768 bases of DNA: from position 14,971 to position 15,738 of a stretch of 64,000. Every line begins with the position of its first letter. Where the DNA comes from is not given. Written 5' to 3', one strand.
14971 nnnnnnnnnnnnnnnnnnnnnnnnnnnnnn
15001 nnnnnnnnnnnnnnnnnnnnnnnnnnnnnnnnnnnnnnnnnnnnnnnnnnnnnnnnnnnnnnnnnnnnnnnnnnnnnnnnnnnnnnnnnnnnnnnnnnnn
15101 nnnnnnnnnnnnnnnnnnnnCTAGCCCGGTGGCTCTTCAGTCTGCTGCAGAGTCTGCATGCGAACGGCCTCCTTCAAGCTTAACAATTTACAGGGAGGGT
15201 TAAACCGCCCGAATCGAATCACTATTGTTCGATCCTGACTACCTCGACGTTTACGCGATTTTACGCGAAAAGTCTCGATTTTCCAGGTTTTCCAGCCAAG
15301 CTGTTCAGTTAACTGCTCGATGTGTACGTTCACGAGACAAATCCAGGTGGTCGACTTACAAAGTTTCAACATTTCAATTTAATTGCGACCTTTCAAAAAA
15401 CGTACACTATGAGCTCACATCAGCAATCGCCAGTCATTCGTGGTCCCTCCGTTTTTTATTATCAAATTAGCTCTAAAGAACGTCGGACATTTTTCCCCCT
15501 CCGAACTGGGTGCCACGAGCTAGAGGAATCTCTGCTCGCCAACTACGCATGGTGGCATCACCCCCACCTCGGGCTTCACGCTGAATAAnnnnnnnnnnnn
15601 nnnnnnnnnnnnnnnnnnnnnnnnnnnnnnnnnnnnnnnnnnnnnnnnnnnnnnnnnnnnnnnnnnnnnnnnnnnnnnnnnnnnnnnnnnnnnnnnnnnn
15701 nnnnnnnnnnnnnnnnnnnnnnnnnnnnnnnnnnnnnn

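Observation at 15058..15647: GC-rich ~540-nt transcript unit with consensus promoter and terminator but no ORF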

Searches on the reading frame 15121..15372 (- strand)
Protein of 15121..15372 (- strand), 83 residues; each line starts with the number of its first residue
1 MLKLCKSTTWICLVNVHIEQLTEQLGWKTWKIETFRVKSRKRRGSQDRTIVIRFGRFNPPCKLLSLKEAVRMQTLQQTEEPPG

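Call 20: search_protein_families(library=pfam, proteins=[window:15121-15372:-], max_evalue=1)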
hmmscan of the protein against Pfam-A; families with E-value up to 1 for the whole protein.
window:15121-15372:- (83 aa): 0 families

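Call 21: search_protein_families(library=phrogs, proteins=[window:15121-15372:-], max_evalue=1)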
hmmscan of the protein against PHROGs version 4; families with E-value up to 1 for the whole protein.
window:15121-15372:- (83 aa): 0 families

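Call 43: find_homologous_proteins(query=window:15121-15372:-, max_evalue=1)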
Query window:15121-15372:- (83 aa): 1 proteins with E <= 1 among 3 candidates.
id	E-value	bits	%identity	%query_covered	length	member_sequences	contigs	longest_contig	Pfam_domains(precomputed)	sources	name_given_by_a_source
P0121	3.0e-39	150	99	84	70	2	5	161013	-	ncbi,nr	ncbi:hypothetical protein HN858_02510 [Candidatus Falkowbacteria bacterium]|nr:hypothetical protein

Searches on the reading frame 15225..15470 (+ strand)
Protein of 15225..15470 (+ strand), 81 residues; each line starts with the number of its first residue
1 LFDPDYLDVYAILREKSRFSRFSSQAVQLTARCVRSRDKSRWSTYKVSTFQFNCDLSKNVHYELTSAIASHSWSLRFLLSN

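Call 20: search_protein_families(library=pfam, proteins=[window:15225-15470:+], max_evalue=1)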
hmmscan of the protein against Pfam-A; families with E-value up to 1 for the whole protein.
window:15225-15470:+ (81 aa): 0 families

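Call 21: search_protein_families(library=phrogs, proteins=[window:15225-15470:+], max_evalue=1)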
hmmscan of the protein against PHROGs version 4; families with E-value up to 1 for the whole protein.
window:15225-15470:+ (81 aa): 0 families

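Call 103: search_protein_representatives(protein=window:15225-15470:+)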
Query: 81 residues. Proteins with E-value up to 0.001 (for the whole library): 0; up to 1e-10: 0; up to 1e-30: 0. The best 0 are listed.

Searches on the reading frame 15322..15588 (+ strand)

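Call 20: search_protein_families(library=pfam, proteins=[window:15322-15588:+], max_evalue=1)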
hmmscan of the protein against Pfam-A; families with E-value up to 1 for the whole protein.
window:15322-15588:+ (88 aa): 0 families

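Call 21: search_protein_families(library=phrogs, proteins=[window:15322-15588:+], max_evalue=1)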
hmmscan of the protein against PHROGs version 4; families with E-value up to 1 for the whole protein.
window:15322-15588:+ (88 aa): 1 family
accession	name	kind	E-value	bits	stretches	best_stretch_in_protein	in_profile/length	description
phrog_31616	-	unknown function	0.35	11.5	1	10-64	7-56/148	-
